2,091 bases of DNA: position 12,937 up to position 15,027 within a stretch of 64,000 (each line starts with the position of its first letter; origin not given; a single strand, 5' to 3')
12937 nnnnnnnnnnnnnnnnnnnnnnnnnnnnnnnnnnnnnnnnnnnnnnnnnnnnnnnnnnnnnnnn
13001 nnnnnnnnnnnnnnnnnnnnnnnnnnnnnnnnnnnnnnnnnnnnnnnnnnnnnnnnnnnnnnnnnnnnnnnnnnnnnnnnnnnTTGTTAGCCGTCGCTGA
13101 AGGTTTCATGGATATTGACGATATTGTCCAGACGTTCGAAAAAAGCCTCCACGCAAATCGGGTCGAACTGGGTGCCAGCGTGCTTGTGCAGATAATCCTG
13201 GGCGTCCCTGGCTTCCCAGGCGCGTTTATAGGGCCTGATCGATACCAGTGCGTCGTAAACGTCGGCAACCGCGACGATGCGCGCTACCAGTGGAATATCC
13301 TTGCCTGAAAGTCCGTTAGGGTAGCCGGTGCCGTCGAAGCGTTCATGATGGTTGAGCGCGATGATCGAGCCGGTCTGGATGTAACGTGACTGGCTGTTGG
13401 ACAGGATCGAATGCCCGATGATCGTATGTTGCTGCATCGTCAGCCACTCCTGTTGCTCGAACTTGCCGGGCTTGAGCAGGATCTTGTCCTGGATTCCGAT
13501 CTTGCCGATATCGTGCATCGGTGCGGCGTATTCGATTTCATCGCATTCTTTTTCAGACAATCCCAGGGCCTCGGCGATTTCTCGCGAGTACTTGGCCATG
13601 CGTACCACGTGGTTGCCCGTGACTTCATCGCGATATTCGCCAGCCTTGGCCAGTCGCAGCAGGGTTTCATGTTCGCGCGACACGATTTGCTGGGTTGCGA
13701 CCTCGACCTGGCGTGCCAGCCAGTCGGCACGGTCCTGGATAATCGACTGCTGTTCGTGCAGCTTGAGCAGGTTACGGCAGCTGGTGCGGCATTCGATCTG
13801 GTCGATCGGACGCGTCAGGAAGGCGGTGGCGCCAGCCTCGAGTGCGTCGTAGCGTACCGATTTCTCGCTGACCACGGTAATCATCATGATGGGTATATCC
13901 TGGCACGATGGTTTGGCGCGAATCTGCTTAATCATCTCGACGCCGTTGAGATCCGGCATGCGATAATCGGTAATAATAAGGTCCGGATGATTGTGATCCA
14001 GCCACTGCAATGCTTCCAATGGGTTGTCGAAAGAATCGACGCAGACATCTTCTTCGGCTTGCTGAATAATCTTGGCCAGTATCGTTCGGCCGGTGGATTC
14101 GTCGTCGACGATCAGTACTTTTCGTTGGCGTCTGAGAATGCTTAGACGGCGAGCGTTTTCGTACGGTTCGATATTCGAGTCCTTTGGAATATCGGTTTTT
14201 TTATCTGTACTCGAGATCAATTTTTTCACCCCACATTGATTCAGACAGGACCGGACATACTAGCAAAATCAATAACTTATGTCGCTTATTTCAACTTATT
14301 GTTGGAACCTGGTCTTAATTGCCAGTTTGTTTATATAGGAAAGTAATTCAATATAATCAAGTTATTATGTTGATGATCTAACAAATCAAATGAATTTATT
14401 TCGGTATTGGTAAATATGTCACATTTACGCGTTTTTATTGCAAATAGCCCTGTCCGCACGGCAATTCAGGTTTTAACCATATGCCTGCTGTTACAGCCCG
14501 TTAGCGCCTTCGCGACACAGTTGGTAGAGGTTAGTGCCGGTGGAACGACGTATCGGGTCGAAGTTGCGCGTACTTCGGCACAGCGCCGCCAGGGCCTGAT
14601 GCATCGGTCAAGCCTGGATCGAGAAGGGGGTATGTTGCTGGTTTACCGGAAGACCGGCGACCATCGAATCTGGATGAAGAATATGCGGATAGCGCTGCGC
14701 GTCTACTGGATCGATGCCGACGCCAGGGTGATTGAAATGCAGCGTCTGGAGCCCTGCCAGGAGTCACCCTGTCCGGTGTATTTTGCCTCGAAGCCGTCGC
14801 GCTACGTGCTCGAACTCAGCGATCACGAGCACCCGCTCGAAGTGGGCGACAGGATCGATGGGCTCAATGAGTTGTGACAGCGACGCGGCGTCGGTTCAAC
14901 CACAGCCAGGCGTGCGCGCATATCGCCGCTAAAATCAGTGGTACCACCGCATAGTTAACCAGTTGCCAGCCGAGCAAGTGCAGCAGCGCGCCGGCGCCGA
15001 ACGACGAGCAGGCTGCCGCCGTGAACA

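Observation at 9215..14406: Compact low-GC DSF quorum-sensing cassette (rpfF, convergent with rpfC-rpfG) inserted between the isc operon and a DUF192 gene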

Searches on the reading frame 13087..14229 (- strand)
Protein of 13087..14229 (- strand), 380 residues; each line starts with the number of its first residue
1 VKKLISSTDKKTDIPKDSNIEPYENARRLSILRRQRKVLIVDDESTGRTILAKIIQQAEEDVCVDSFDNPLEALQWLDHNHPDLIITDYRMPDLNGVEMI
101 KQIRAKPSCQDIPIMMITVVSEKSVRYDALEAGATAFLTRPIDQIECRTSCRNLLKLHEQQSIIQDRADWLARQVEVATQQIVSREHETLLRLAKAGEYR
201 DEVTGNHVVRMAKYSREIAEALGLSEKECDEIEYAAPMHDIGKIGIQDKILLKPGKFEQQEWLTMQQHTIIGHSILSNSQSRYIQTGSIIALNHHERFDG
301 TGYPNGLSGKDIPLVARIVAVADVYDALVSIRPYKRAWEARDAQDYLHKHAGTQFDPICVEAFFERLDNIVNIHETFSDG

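Call 5: search_protein_families(library=pfam, proteins=[window:13087-14229:-])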
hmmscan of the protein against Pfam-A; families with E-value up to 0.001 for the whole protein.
window:13087-14229:- (380 aa): 3 families
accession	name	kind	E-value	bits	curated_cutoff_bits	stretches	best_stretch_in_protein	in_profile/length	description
PF13487.12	HD_5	-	3.2e-32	112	27.2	1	201-357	11-168/170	HD domain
PF00072.30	Response_reg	-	2.6e-26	92.4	30.2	1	38-147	1-106/111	Response regulator receiver domain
PF01966.28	HD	-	1.3e-20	74.3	22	1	205-327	2-115/116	HD domain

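Call 6: search_protein_families(library=ncbifam, proteins=[window:13087-14229:-])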
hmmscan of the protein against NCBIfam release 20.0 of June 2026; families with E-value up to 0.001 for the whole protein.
window:13087-14229:- (380 aa): 95 families (the best 25 are shown)
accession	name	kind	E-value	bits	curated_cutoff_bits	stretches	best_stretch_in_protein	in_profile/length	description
NF053512.1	nitric_RR_NosR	exception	7.4e-50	170.2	400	2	174-370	162-357/422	response regulator c-di-GMP phosphodiesterase, NosR family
NF007135.0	PRK09581.1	equivalog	1.4e-20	73.6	474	1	37-182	4-146/457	PleD family two-component system response regulator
TIGR02154.1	PhoB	equivalog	2.9e-19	69.3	296.2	1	35-182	2-146/226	phosphate regulon transcriptional regulator PhoB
NF001965.0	PRK00742.1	subfamily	3.8e-19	69.1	293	1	36-149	4-116/357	chemotaxis-specific protein-glutamate methyltransferase CheB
TIGR01818.1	ntrC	equivalog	4e-18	65.4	558.6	1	38-156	1-115/463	nitrogen regulation protein NR(I)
NF045944.1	ResRegRpaBCyano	equivalog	1.6e-16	60.4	330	1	39-164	1-121/229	response regulator transcription factor RpaB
NF009206.0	PRK12555.1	subfamily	4.1e-16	58.9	342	1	37-168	2-135/340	chemotaxis-specific protein-glutamate methyltransferase CheB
NF006900.1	PRK09390.1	equivalog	1.1e-15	57.8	255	1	35-177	4-142/203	response regulator FixJ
NF007969.0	PRK10693.1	equivalog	1.3e-15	57.2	329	1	35-146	7-114/337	two-component system response regulator RssB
NF047654.1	DiguCycDgcRLepto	equivalog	1.7e-15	56.7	500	1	35-166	2-131/295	diguanylate cyclase DgcR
NF045505.1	RR_RssB_Pseudo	equivalog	3.1e-15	56.1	700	1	35-147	5-113/394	two-component system response regulator RssB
NF041734.1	resp_reg_RppA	equivalog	5.8e-15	55.3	250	1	37-169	2-132/229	two-component system response regulator RppA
NF008677.0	PRK11697.1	equivalog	7.6e-15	54.9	246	1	37-209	3-165/238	two-component system response regulator BtsR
NF008296.0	PRK11083.1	equivalog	9.3e-15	54.6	273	1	35-194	3-155/228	two-component system response regulator CreB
NF041367.1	CheY_Halo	equivalog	1e-14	54.8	200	1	38-147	1-106/114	chemotaxis protein CheY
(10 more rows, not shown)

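Call 9: search_solved_structures(query=window:13087-14229:-)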
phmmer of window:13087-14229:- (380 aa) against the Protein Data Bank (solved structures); distinct sequences matched with E-value up to 0.001: 258 (the best 60 are shown).
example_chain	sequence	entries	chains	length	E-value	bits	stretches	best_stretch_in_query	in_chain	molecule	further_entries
4mcw_A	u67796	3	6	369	6e-53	183.3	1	183-376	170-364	Metal dependent phosphohydrolase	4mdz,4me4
5z7c_A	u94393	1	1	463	5e-34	121.1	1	198-367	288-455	3'3'-cGAMP-specific phosphodiesterase 3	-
4r8z_A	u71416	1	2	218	3.2e-32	115.1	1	180-379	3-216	Cyclic di-GMP phosphodiesterase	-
9xzo_A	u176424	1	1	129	2.8e-18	69.3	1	36-159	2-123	De novo protein M1X0B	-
9rbz_A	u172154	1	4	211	3.9e-18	68.8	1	196-364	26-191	HD domain/sensory box protein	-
9rc0_A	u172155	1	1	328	1.2e-17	67.1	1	196-364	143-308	HD domain/sensory box protein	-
9g85_A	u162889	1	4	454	1.3e-17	67.1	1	37-156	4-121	Response regulator PleD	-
2wb4_A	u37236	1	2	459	1.3e-17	67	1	37-156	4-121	DIGUANYLATE CYCLASE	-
9g86_A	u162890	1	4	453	1.5e-17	66.9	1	37-156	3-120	Response regulator PleD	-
1w25_A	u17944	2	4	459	1.5e-17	66.8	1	37-156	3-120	STALKED-CELL DIFFERENTIATION CONTROLLING PROTEIN | RESPONSE REGULATOR PLED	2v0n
3luf_A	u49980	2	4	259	3.8e-16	62.3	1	31-156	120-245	Two-component system response regulator/GGDEF domain protein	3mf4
3to5_A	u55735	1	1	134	3.5e-15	59.1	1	30-144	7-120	CheY homolog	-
3gwg_A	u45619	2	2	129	1.3e-14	57.1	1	36-143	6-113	Chemotaxis protein cheY homolog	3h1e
3h1g_A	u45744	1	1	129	1.3e-14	57.1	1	36-143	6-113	Chemotaxis protein cheY homolog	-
4hnq_A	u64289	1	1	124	2.2e-14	56.5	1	34-144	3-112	Chemotaxis protein CheY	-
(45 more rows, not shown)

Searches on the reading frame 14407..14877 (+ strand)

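Call 5: search_protein_families(library=pfam, proteins=[window:14407-14877:+])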
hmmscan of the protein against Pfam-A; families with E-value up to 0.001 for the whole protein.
window:14407-14877:+ (156 aa): 1 family
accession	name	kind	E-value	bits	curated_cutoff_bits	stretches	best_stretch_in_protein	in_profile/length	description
PF02643.20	DUF192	-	4.5e-24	84.8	27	1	50-150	2-94/96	Uncharacterized ACR, COG1430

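Call 6: search_protein_families(library=ncbifam, proteins=[window:14407-14877:+])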
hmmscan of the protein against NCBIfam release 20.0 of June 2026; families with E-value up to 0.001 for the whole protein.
window:14407-14877:+ (156 aa): 1 family
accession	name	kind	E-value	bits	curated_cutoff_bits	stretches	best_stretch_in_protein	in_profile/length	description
NF002996.0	PRK03760.1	equivalog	4.8e-09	36.2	146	1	48-151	14-115/121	hypothetical protein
